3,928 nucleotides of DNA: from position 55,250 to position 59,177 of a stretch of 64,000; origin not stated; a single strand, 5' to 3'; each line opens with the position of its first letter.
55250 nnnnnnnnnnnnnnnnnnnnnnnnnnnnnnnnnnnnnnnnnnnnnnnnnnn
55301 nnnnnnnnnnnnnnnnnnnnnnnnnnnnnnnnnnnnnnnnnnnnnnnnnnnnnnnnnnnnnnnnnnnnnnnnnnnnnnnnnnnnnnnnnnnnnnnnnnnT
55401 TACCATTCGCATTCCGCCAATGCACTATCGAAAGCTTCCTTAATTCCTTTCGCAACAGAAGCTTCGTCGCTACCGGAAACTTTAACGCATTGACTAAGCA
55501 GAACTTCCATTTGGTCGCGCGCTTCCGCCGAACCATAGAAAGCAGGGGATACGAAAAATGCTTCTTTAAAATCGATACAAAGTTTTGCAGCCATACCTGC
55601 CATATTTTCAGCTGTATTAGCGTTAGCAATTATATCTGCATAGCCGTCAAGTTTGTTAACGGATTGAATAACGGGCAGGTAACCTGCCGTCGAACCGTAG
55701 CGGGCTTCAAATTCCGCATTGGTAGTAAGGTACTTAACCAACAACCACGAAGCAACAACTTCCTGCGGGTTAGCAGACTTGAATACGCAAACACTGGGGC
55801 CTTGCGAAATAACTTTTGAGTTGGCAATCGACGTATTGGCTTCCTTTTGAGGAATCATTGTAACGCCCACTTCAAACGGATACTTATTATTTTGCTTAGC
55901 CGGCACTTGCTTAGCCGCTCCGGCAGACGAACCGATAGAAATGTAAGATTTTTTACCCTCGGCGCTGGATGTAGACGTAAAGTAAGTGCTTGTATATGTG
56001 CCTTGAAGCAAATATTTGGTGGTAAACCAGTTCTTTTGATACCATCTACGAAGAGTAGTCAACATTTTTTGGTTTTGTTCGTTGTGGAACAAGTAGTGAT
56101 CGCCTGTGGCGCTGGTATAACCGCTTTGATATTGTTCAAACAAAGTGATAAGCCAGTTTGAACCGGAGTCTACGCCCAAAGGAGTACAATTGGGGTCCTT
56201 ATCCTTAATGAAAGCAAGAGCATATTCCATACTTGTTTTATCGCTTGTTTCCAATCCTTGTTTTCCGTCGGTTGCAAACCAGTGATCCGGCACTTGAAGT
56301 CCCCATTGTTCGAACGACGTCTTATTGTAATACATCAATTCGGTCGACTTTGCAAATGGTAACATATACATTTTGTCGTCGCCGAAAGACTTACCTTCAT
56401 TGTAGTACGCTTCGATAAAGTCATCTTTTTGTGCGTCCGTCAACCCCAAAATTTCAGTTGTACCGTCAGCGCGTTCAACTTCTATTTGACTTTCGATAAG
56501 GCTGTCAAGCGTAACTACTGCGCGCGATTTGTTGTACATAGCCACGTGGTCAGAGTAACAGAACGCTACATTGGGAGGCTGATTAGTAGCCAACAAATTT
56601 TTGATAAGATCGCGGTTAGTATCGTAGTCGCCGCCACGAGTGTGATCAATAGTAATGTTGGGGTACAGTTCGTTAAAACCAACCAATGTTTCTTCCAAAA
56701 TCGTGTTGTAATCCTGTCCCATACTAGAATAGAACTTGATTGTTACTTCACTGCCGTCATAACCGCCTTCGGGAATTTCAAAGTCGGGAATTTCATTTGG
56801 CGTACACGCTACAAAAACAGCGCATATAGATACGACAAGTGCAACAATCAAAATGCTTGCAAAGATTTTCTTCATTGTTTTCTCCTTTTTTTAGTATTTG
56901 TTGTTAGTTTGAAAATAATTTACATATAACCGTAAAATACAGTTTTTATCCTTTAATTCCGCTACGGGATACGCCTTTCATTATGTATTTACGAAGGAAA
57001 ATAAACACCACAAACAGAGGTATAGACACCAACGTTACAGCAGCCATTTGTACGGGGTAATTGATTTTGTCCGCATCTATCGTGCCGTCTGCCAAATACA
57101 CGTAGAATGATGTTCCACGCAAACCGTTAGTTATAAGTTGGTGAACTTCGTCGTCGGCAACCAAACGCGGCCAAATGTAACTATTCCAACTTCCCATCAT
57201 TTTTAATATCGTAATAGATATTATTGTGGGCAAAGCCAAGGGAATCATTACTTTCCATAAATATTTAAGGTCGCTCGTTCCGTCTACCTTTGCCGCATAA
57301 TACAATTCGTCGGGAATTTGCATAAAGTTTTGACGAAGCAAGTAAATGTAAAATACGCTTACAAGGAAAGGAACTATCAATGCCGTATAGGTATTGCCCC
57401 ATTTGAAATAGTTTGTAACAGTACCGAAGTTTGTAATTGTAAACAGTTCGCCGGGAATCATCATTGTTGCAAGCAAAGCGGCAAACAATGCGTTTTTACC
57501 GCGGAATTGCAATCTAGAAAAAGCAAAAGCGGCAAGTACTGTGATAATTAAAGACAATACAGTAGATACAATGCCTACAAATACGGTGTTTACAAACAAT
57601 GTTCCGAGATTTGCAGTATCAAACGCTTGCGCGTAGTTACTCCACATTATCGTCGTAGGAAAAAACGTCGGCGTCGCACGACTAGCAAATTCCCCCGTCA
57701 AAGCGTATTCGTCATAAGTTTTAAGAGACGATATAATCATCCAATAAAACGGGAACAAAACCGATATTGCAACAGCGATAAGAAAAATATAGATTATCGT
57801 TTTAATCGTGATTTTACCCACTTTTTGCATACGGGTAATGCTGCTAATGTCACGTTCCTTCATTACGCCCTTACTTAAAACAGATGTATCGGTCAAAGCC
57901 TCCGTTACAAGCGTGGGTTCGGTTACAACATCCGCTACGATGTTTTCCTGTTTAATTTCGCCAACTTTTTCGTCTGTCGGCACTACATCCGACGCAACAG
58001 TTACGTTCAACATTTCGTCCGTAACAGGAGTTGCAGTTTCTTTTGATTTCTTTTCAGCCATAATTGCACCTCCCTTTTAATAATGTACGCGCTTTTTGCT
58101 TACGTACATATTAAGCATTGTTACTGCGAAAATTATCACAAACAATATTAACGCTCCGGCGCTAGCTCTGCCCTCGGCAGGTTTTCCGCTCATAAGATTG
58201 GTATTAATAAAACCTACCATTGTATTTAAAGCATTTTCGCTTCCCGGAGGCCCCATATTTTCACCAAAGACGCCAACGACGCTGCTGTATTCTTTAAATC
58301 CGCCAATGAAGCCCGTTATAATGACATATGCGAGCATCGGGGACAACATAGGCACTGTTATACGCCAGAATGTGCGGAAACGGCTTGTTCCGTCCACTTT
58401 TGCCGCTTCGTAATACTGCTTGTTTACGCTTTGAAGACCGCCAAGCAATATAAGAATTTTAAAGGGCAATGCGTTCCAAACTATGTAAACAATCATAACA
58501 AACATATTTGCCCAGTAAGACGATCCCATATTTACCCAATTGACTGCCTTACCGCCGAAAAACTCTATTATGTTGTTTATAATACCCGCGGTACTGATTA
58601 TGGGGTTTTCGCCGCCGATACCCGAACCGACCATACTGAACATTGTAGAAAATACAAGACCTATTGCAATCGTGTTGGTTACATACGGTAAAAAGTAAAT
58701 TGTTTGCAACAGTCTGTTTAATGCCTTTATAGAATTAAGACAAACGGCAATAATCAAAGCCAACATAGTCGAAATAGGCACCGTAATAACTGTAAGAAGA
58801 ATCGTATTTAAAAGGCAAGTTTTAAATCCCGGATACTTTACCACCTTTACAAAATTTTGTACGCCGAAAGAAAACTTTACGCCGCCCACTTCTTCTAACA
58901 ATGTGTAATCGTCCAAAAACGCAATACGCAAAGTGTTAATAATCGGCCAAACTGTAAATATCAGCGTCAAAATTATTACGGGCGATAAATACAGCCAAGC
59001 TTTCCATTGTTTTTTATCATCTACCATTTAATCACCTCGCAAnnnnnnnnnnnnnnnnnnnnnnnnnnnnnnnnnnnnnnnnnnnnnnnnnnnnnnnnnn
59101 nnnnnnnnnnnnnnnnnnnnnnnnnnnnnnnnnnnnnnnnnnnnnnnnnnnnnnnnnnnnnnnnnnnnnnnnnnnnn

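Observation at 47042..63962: Candidate extracellular nucleic-acid harvesting island: SNase lipoprotein inside a CUT1 ABC importer operon, with a 5'-nucleotidase lipoprotein and an nrnA-nrnA-surE operon alongside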

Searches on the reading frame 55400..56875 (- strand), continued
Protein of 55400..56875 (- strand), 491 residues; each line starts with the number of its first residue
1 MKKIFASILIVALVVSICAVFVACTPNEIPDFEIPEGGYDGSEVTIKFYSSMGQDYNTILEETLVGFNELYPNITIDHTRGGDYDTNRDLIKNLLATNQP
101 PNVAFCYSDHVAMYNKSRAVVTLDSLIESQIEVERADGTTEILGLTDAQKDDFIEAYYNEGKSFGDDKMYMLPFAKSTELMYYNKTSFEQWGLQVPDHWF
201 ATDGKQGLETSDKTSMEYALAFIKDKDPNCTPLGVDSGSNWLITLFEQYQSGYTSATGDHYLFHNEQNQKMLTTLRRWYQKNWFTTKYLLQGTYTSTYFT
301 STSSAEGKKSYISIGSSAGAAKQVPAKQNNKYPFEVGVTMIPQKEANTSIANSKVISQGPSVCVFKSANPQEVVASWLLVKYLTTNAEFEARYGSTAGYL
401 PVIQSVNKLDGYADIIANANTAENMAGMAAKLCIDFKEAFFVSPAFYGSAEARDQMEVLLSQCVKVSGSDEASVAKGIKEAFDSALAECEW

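Call 101: search_protein_families(library=ncbifam, proteins=[L066:5169-6029:+, L067:2180-3421:+, L068:3702-4556:+, L077:3815-4939:-], max_evalue=0.00001)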
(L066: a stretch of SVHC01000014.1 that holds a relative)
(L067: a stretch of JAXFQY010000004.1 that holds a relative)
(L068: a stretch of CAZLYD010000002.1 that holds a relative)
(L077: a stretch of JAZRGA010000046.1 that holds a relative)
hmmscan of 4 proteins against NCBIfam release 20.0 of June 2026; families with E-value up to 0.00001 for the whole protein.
L066:5169-6029:+ (286 aa): 11 families
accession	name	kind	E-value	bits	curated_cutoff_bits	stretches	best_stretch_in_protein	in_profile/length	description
NF041577.1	nside_bi_sphtase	equivalog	4.2e-45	154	400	1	7-263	4-261/276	3',5'-nucleoside bisphosphate phosphatase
NF047791.1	RNaseRnm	equivalog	1.3e-40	139.4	375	1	7-255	3-253/275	RNase RNM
NF041661.1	Cycl_ph_dihydrol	equivalog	3.1e-27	95.5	500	1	8-254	1-246/259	phosphoribosyl 1,2-cyclic phosphate 1,2-diphosphodiesterase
NF038032.1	CehA_McbA_metalo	domain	1.5e-16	60.8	80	1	7-74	5-71/315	CehA/McbA family metallohydrolase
NF045780.1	TrlF_fam_ATP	equivalog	1.4e-11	43.9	350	1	7-104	8-117/944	TrlF family AAA-like ATPase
NF004981.0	PRK06361.1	equivalog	9.4e-11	41.5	117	1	7-66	2-69/217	histidinol phosphate phosphatase domain-containing protein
NF004225.0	PRK05672.1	subfamily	1.2e-10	40.2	939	1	3-104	3-107/1047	error-prone DNA polymerase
NF004226.0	PRK05673.1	equivalog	6.8e-10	37.5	1002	1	2-71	2-73/1146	DNA polymerase III subunit alpha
NF005298.0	PRK06826.1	equivalog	2.9e-08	31.9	1260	1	3-68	2-69/1151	DNA polymerase III subunit alpha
TIGR00594.1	polc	superfamily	5.3e-08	31.4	434.35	1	6-69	1-66/1022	DNA polymerase III subunit alpha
NF001688.0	PRK00448.1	equivalog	1.1e-06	26.5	873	1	9-70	343-404/1445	PolC-type DNA polymerase III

L067:2180-3421:+ (413 aa): 11 families
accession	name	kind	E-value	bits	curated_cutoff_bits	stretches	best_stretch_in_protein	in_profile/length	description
NF002327.0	PRK01286.1-2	equivalog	3.2e-57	194.2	393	2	62-189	38-165/345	deoxyguanosinetriphosphate triphosphohydrolase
NF002329.0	PRK01286.1-4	equivalog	5.3e-40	137.7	494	2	63-188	38-163/342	deoxyguanosinetriphosphate triphosphohydrolase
TIGR01353.1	dGTP_triPase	subfamily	3.1e-37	129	152.35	1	62-309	1-261/389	dGTP triphosphohydrolase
NF002328.0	PRK01286.1-3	equivalog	3.6e-34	118.4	467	1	62-294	37-269/404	deoxyguanosinetriphosphate triphosphohydrolase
NF002326.0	PRK01286.1-1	equivalog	4.6e-34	118.4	390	1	63-262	32-218/379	deoxyguanosinetriphosphate triphosphohydrolase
NF002829.0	PRK03007.1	equivalog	2e-28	99.5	385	1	62-259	29-232/425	deoxyguanosinetriphosphate triphosphohydrolase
NF002330.0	PRK01286.1-5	equivalog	7.1e-28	97.8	511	1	58-257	20-211/384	deoxyguanosinetriphosphate triphosphohydrolase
NF041026.1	antiphage_dGTPase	exception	4.4e-27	95.3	400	1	60-177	13-145/425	anti-phage deoxyguanosine triphosphatase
NF003701.1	PRK05318.1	subfamily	1.5e-23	83.4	383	1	62-176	16-140/426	anti-phage deoxyguanosine triphosphatase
NF002205.0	PRK01096.1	equivalog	7.4e-12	45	439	1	59-148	21-126/444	deoxyguanosinetriphosphate triphosphohydrolase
NF003429.0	PRK04926.1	equivalog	5e-08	32.2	405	0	69-148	35-133/500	dGTPase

L068:3702-4556:+ (284 aa): 7 families
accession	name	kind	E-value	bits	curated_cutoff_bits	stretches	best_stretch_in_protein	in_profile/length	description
NF004397.1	PRK05755.1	equivalog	3.5e-47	161.5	720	1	3-259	2-260/889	DNA polymerase I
TIGR00593.1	pola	equivalog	1.1e-42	146.5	600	1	4-253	1-255/890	DNA polymerase I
NF011547.0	PRK14976.1-4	equivalog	6.9e-34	117.4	305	1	1-206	1-210/291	5'-3' exonuclease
NF011546.0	PRK14976.1-3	equivalog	1.9e-32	112.7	347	1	3-251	4-263/297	5'-3' exonuclease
NF011545.0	PRK14976.1-2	equivalog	5.1e-29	101.4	434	1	3-209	8-210/287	5'-3' exonuclease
NF007017.0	PRK09482.1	equivalog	3.5e-27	95.6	261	1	2-249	3-245/257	flap endonuclease Xni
NF011544.0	PRK14976.1-1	equivalog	9.5e-07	28.5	228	1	102-199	112-197/278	5'-3' exonuclease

L077:3815-4939:- (374 aa): 4 families
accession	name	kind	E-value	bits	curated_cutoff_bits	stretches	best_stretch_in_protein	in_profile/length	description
TIGR03263.1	guanyl_kin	equivalog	5.7e-25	88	160.45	1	196-369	3-179/180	guanylate kinase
NF011324.0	PRK14737.1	equivalog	1.5e-14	54.1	318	1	193-370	4-184/187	guanylate kinase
NF011325.0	PRK14738.1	equivalog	3.4e-14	52.6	263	1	190-369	9-193/206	guanylate kinase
TIGR02322.1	phosphon_PhnN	equivalog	4.8e-07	29.6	156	1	196-364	3-172/179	phosphonate metabolism protein/1,5-bisphosphokinase (PRPP-forming) PhnN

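Call 102: find_encoding_contigs(protein=P0005, flank=10000, max_places=1)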
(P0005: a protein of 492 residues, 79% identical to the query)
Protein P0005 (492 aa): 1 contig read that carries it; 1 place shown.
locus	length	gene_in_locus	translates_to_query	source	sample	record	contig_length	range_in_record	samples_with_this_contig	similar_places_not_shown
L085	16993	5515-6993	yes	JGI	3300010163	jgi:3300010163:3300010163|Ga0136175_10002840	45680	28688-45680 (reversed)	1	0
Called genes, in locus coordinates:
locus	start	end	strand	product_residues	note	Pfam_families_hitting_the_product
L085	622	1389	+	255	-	PF06271:RDD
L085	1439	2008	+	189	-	-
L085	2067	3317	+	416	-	PF17912:OB_MalK (faint), PF00005:ABC_tran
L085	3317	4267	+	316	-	PF00528:BPD_transp_1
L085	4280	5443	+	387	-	PF00528:BPD_transp_1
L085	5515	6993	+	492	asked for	PF01547:SBP_bac_1, PF13416:SBP_bac_8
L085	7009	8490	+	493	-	PF00565:SNase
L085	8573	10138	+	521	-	-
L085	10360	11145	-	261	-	PF01975:SurE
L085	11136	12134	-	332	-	PF01368:DHH, PF02272:DHHA1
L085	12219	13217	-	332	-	PF01368:DHH, PF02272:DHHA1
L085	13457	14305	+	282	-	PF18887:MBG_3 (weak)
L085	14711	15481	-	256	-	PF02308:MgtC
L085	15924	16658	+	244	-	-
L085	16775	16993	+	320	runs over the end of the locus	-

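Call 103: find_encoding_contigs(protein=P0003, flank=10000, max_places=1)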
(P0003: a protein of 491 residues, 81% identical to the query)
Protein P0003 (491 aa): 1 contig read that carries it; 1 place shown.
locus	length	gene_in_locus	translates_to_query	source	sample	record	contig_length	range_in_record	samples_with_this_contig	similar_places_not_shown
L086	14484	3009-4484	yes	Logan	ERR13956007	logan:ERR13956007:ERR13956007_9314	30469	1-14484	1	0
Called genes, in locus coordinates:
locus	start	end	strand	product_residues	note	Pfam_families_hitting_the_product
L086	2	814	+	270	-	?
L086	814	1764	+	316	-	PF00528:BPD_transp_1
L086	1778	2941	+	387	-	PF00528:BPD_transp_1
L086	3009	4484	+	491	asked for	PF01547:SBP_bac_1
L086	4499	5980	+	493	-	PF00565:SNase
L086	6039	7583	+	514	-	-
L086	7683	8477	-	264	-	PF00561:Abhydrolase_1, PF12146:Hydrolase_4, PF12697:Abhydrolase_6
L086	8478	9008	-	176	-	PF03551:PadR, PF10400:Vir_act_alpha_C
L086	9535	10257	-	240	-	PF01975:SurE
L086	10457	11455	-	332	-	PF01368:DHH, PF02272:DHHA1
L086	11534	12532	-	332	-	PF01368:DHH, PF02272:DHHA1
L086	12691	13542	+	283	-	PF18887:MBG_3 (weak)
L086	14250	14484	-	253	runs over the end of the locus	PF02308:MgtC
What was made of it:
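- It is present in the closest relatives (calls 102, 103).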

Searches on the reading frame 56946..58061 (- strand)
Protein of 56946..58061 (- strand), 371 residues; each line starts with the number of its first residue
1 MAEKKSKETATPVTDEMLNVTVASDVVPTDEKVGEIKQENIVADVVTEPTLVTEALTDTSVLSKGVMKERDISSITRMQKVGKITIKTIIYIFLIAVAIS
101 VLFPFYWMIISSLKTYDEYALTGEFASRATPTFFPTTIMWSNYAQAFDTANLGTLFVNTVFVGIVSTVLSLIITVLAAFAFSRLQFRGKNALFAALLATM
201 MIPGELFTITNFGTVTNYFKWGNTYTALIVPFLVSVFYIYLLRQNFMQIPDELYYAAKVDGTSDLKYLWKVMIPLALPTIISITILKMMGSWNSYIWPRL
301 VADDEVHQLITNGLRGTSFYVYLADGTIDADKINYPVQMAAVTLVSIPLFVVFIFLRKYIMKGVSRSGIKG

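Call 4: search_protein_families(library=pfam, proteins=[window:56946-58061:-], max_evalue=0.01)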
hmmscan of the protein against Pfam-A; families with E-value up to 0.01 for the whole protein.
window:56946-58061:- (371 aa): 1 family
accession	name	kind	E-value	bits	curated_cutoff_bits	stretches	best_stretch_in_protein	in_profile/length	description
PF00528.27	BPD_transp_1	-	7.2e-17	62.1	26.4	1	175-365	6-183/184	Binding-protein-dependent transport system inner membrane component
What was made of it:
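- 56946..58061 (-): Permease 2 (UgpE/MalG-like) with an ~85-aa N-terminal extension. BPD_transp_1 7.2e-17 (call 4).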

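Call 29: search_protein_families(library=ncbifam, proteins=[window:56946-58061:-], max_evalue=0.01)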
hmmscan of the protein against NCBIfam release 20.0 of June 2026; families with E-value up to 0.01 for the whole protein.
window:56946-58061:- (371 aa): 14 families
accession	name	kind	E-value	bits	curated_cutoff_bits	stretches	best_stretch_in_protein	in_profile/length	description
NF008210.0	PRK10973.1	equivalog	8.4e-28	97.8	297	1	89-365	11-277/281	sn-glycerol-3-phosphate ABC transporter permease UgpE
NF040932.1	ABC_arch_GlcU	equivalog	1.9e-25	90.1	340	1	88-366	3-266/272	glucose ABC transporter permease GlcU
NF008231.0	PRK10998.1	equivalog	1.2e-14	54.5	261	1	91-371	17-296/296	maltose ABC transporter permease MalG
TIGR01581.1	Mo_ABC_porter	hypoth_equivalog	2.1e-10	40.5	210.3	1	140-287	7-167/225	ABC transporter permease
NF040839.1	tungstate_WtpB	equivalog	1.4e-08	34.7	340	1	155-287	45-189/251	tungstate ABC transporter permease WtpB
NF007047.0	PRK09500.1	equivalog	1.7e-07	31.1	326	1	137-289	43-194/257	spermidine/putrescine ABC transporter permease PotC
TIGR02141.1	modB_ABC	equivalog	3.8e-06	26.7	182.6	1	160-287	4-144/208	molybdate ABC transporter permease subunit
NF006939.0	PRK09421.1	equivalog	3.8e-05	23.2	262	1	160-288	16-158/230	molybdate ABC transporter permease subunit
NF008196.0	PRK10952.1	equivalog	0.0004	19.3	439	1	241-292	226-277/356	glycine betaine/L-proline ABC transporter permease ProW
TIGR03416.1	ABC_choXWV_perm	equivalog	0.00046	19.7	363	1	240-292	167-219/267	choline ABC transporter permease subunit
NF043073.1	MMSYN1_0195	equivalog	0.00054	18.2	1250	1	142-295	45-199/1021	spermidine/putrescine ABC transporter permease/substrate-binding protein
NF011624.0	PRK15050.1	equivalog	0.00069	18.8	247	0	245-295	183-233/297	2-aminoethylphosphonate ABC transporter permease subunit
NF040733.1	ABC_perm_U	equivalog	0.0014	18.1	295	1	220-302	117-199/251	ABC transporter permease subunit SaoP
TIGR03262.1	PhnU2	equivalog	0.0031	16.2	593.25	1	138-300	38-210/546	putative 2-aminoethylphosphonate ABC transporter permease subunit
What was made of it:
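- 56946..58061 (-): Best NCBIfam match is UgpE (call 29).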

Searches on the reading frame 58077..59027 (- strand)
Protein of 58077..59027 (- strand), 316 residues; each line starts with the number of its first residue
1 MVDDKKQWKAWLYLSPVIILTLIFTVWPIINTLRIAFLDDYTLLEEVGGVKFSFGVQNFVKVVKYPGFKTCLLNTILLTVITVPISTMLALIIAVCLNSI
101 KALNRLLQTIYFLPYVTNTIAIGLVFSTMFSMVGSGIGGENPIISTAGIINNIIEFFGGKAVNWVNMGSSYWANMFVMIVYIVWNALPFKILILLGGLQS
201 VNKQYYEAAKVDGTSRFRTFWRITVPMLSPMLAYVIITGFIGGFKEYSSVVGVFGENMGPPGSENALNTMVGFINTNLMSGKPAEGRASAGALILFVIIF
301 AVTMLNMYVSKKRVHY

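Call 4: search_protein_families(library=pfam, proteins=[window:58077-59027:-], max_evalue=0.01)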
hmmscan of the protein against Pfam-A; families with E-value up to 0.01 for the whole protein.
window:58077-59027:- (316 aa): 1 family
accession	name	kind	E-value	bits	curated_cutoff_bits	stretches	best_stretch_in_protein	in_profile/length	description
PF00528.27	BPD_transp_1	-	1.9e-20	73.8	26.4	1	87-312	2-181/184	Binding-protein-dependent transport system inner membrane component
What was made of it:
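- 58077..59027 (-): Permease 1 (UgpA/MalF-like). BPD_transp_1 1.9e-20 (call 4).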

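Call 29: search_protein_families(library=ncbifam, proteins=[window:58077-59027:-], max_evalue=0.01)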
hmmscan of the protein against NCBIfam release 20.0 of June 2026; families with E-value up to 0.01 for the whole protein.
window:58077-59027:- (316 aa): 19 families
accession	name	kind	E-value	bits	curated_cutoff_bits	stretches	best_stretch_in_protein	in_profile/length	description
NF007852.0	PRK10561.1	equivalog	2.9e-18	66.8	335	1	6-316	10-294/295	sn-glycerol-3-phosphate ABC transporter permease UgpA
NF008232.0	PRK10999.1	equivalog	2.8e-15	56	392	1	49-313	260-518/520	maltose ABC transporter permease MalF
TIGR00969.1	3a0106s02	subfamily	5.7e-14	52.2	240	2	177-256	145-224/272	sulfate ABC transporter permease subunit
TIGR03262.1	PhnU2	equivalog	5.5e-11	41.8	593.25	1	17-243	10-201/546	putative 2-aminoethylphosphonate ABC transporter permease subunit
TIGR02140.1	permease_CysW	equivalog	1.2e-09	38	329.1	1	51-298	28-246/261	sulfate ABC transporter permease subunit CysW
TIGR01581.1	Mo_ABC_porter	hypoth_equivalog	1.4e-09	37.8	210.3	1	176-255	104-183/225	ABC transporter permease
NF040931.1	ABC_arch_GlcT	equivalog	1.9e-08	34.3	360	1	16-291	4-254/278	glucose ABC transporter permease GlcT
NF008208.0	PRK10971.1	equivalog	4.2e-08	33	415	1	177-311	142-272/277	sulfate/thiosulfate ABC transporter permease CysT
NF043074.1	MMSYN1_0196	equivalog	1.9e-07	30.7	350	1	167-312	130-265/277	spermidine/putrescine ABC transporter permease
TIGR02139.1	permease_CysT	equivalog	2.3e-07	30.7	246.1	1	55-301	35-254/265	sulfate ABC transporter permease subunit CysT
NF040932.1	ABC_arch_GlcU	equivalog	7.6e-07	29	340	1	166-247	128-205/272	glucose ABC transporter permease GlcU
TIGR02141.1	modB_ABC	equivalog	2.9e-06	27.1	182.6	1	75-305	3-201/208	molybdate ABC transporter permease subunit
NF007044.0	PRK09497.1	equivalog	1e-05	25.2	348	1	21-231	19-206/285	spermidine/putrescine ABC transporter permease PotB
NF008231.0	PRK10998.1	equivalog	1.2e-05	25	261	1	177-248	160-231/296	maltose ABC transporter permease MalG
NF040839.1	tungstate_WtpB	equivalog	2.4e-05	24.1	340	1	153-251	101-201/251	tungstate ABC transporter permease WtpB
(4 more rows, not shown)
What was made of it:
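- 58077..59027 (-): Best NCBIfam match is UgpA (call 29).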
